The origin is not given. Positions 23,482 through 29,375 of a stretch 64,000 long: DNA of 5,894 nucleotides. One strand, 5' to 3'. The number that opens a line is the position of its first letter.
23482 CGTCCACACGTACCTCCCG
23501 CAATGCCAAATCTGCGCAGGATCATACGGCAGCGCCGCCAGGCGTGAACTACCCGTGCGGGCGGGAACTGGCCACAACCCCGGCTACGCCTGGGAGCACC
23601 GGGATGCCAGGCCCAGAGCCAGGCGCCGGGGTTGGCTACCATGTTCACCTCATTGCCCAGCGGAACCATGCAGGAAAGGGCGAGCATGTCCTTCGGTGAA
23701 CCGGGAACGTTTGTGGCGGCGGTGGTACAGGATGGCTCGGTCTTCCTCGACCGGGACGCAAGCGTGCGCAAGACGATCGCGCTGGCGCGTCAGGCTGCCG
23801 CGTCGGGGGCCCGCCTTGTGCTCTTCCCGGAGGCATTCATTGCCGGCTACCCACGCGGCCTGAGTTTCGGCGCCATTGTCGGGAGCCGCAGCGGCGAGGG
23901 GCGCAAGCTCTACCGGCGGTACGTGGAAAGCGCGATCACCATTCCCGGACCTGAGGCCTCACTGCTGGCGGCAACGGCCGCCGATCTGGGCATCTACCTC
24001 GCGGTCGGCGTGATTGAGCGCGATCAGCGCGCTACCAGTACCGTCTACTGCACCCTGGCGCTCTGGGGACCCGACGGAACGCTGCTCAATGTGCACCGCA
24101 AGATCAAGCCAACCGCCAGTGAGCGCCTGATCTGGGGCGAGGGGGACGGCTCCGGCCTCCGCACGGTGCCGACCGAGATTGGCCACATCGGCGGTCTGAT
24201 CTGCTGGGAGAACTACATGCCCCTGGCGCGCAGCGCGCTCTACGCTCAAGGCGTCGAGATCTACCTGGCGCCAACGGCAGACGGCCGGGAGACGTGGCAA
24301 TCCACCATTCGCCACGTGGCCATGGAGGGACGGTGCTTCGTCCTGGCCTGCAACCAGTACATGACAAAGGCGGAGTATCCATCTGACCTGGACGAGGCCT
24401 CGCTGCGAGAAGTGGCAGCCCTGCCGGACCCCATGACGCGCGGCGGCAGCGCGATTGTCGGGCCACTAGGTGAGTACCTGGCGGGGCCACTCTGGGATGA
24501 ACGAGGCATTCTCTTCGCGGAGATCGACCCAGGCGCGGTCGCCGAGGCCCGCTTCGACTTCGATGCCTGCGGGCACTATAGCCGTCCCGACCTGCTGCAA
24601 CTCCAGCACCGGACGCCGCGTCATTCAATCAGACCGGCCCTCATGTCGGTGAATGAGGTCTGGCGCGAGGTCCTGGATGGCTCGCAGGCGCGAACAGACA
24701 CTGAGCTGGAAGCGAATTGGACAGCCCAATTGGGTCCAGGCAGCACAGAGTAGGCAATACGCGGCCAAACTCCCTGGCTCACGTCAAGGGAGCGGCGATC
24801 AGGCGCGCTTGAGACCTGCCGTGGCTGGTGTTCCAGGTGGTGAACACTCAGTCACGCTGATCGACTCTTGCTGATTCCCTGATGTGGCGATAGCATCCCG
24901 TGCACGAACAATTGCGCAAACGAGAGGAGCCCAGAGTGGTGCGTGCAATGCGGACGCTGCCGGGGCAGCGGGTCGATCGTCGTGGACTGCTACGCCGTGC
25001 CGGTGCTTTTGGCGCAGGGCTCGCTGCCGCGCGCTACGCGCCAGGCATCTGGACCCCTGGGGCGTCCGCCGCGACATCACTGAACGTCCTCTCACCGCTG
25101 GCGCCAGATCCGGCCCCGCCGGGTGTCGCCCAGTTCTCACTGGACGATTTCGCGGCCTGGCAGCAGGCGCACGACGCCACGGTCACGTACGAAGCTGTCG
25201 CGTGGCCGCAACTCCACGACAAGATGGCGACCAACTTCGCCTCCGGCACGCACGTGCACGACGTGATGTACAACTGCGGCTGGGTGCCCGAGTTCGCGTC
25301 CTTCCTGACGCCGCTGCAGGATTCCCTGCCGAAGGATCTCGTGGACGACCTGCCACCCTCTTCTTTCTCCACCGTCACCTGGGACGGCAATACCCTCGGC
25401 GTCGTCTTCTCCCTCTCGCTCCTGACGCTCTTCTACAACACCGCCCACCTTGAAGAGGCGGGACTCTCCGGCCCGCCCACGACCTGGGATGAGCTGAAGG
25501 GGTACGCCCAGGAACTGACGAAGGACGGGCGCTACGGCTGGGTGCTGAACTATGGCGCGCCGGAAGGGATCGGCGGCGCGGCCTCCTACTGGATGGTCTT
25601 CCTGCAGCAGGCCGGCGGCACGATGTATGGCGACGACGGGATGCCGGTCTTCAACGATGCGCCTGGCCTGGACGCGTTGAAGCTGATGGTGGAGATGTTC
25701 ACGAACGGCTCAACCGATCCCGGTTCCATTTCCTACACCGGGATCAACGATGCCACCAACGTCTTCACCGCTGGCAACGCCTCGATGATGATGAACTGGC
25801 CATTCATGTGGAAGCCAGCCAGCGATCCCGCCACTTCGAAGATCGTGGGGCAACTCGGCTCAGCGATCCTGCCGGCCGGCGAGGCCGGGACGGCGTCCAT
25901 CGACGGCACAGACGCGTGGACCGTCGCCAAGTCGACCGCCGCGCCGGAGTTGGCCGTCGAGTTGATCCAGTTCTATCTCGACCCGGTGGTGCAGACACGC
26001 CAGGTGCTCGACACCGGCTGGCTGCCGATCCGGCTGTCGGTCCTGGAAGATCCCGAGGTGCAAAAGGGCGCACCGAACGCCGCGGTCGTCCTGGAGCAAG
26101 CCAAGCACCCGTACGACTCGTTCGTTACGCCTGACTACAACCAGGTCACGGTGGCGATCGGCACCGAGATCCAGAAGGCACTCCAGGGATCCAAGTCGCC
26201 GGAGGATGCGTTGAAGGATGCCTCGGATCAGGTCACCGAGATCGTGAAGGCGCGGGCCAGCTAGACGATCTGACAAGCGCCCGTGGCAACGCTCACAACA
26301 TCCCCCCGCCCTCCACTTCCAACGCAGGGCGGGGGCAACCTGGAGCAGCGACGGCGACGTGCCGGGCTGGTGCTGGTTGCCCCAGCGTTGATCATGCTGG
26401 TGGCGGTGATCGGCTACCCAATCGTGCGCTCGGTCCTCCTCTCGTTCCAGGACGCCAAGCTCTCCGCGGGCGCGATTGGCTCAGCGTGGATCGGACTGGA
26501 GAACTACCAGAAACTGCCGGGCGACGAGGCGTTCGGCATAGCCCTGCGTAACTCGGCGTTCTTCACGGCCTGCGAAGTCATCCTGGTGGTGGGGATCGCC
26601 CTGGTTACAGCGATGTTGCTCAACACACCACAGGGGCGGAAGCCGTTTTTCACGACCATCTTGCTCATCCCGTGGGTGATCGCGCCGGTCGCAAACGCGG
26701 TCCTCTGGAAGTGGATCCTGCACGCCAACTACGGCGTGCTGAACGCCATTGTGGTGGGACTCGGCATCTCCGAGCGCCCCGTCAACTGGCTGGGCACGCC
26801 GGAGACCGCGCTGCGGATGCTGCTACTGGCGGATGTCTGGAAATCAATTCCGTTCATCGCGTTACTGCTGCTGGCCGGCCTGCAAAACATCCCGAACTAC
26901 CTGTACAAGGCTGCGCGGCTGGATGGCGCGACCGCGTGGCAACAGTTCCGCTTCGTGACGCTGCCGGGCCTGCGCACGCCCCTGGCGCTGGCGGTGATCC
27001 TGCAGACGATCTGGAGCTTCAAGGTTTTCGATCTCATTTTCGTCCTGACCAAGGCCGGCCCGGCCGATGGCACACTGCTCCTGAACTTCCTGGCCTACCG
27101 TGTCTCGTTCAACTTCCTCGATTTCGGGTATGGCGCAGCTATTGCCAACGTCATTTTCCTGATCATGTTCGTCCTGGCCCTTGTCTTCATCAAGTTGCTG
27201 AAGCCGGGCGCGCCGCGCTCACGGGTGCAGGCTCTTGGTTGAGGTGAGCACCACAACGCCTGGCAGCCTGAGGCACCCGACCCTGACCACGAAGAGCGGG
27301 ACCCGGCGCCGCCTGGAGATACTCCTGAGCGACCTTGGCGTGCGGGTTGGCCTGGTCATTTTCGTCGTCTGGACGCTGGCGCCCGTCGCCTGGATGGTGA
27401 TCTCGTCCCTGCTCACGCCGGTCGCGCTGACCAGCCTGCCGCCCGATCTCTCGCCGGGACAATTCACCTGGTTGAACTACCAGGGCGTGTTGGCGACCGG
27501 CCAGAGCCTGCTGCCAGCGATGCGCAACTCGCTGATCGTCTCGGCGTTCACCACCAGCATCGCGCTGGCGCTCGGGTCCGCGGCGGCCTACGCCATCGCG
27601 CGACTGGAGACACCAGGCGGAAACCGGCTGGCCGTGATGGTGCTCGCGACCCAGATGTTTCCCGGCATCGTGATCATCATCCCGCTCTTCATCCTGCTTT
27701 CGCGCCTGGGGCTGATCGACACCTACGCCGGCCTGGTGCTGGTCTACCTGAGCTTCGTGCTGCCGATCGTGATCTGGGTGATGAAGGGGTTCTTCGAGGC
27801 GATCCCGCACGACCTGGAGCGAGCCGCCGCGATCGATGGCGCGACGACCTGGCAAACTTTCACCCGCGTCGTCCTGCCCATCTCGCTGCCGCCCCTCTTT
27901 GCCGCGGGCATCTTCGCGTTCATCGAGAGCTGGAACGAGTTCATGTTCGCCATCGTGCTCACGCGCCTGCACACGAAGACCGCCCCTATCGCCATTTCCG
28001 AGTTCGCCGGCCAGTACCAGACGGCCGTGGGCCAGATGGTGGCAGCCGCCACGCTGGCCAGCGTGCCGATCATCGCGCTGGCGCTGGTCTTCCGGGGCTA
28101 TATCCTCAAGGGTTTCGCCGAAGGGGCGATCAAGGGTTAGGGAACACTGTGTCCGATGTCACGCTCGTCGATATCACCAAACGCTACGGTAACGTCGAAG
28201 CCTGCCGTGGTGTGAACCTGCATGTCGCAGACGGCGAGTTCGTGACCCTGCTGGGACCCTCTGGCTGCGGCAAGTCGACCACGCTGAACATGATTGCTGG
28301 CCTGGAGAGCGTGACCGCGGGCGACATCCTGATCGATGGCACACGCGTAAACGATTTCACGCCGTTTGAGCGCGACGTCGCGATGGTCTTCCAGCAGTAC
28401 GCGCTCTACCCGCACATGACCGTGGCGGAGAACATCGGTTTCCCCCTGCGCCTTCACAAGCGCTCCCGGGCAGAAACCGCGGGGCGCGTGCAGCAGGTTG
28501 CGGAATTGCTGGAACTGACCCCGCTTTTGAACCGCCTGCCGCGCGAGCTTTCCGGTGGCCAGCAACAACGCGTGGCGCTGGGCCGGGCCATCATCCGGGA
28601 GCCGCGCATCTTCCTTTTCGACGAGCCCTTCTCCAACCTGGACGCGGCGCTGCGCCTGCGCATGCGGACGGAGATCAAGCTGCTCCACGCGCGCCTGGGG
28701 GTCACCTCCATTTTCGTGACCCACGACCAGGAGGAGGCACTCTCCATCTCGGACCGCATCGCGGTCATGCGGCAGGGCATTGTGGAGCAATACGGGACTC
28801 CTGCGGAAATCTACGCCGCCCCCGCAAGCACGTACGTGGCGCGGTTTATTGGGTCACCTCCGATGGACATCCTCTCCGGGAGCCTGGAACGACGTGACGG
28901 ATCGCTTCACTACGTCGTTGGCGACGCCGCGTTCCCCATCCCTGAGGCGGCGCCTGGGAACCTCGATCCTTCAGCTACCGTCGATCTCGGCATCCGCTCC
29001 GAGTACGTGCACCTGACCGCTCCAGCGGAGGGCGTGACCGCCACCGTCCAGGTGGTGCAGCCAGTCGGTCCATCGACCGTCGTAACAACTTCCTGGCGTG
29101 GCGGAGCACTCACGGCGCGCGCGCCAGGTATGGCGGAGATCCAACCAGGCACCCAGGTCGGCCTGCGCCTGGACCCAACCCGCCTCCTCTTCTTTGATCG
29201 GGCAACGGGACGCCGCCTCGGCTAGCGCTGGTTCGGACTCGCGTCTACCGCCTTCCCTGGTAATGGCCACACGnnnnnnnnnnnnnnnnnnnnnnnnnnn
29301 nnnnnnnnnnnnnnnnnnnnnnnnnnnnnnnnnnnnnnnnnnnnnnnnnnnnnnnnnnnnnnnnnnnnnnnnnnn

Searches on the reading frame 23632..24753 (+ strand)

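Call 67: search_protein_families(library=pfam, proteins=[window:23632-24753:+], max_evalue=0.0001)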
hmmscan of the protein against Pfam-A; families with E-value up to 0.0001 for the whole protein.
window:23632-24753:+ (373 aa): 1 family
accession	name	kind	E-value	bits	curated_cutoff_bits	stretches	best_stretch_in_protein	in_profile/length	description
PF00795.27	CN_hydrolase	-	2.9e-50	171.4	23.2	1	29-307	2-255/256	Carbon-nitrogen hydrolase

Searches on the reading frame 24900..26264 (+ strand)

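Call 67: search_protein_families(library=pfam, proteins=[window:24900-26264:+], max_evalue=0.0001)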
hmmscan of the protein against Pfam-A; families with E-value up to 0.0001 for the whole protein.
window:24900-26264:+ (454 aa): 2 families
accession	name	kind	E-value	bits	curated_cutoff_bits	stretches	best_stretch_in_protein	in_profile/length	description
PF01547.30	SBP_bac_1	-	6e-34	118.9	26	1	84-365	14-306/307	Bacterial extracellular solute-binding protein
PF13416.11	SBP_bac_8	-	9.5e-30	104.8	27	1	85-390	4-274/279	Bacterial extracellular solute-binding protein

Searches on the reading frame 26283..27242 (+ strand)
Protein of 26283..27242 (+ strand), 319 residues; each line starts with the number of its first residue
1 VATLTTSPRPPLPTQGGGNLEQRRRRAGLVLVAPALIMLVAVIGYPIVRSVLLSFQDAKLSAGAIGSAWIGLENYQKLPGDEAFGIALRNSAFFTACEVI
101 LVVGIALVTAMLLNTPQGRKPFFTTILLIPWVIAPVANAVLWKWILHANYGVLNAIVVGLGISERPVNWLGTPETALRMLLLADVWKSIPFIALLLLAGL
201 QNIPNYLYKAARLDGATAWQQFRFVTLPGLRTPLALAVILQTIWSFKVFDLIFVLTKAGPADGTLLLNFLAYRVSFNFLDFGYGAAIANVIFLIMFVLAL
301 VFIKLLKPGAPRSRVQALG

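Call 68: search_protein_families(library=pfam, proteins=[window:26283-27242:+], max_evalue=0.0001)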
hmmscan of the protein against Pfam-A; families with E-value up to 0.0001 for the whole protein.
window:26283-27242:+ (319 aa): 1 family
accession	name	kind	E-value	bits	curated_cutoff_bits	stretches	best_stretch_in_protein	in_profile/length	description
PF00528.27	BPD_transp_1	-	1.7e-10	41.3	26.4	1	121-305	22-177/184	Binding-protein-dependent transport system inner membrane component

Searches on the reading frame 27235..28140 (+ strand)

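Call 68: search_protein_families(library=pfam, proteins=[window:27235-28140:+], max_evalue=0.0001)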
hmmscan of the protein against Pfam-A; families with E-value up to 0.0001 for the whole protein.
window:27235-28140:+ (301 aa): 1 family
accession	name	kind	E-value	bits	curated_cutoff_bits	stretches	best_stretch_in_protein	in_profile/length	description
PF00528.27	BPD_transp_1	-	1.8e-19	70.6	26.4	1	112-290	3-178/184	Binding-protein-dependent transport system inner membrane component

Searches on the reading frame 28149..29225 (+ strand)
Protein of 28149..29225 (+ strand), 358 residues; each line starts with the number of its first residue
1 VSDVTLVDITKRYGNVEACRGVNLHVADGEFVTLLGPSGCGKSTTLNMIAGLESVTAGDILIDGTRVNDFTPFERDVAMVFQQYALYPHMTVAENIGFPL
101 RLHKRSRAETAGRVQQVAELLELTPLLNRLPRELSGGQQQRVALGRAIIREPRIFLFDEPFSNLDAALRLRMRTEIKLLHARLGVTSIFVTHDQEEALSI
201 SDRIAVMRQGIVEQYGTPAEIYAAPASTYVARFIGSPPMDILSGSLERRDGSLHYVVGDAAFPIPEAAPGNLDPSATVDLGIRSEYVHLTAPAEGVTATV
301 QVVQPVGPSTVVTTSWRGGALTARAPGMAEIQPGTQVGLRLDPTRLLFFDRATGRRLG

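Call 68: search_protein_families(library=pfam, proteins=[window:28149-29225:+], max_evalue=0.0001)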
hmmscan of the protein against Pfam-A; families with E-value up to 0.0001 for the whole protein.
window:28149-29225:+ (358 aa): 3 families
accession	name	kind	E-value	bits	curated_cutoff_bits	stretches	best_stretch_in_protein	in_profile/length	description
PF00005.33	ABC_tran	-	6.1e-35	121.2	25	1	20-161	2-136/137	ABC transporter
PF08402.16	TOBE_2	-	2.6e-10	40.7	21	1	280-349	1-76/76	TOBE domain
PF03459.23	TOBE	-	2.9e-05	24.6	22.3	1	297-347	8-63/64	TOBE domain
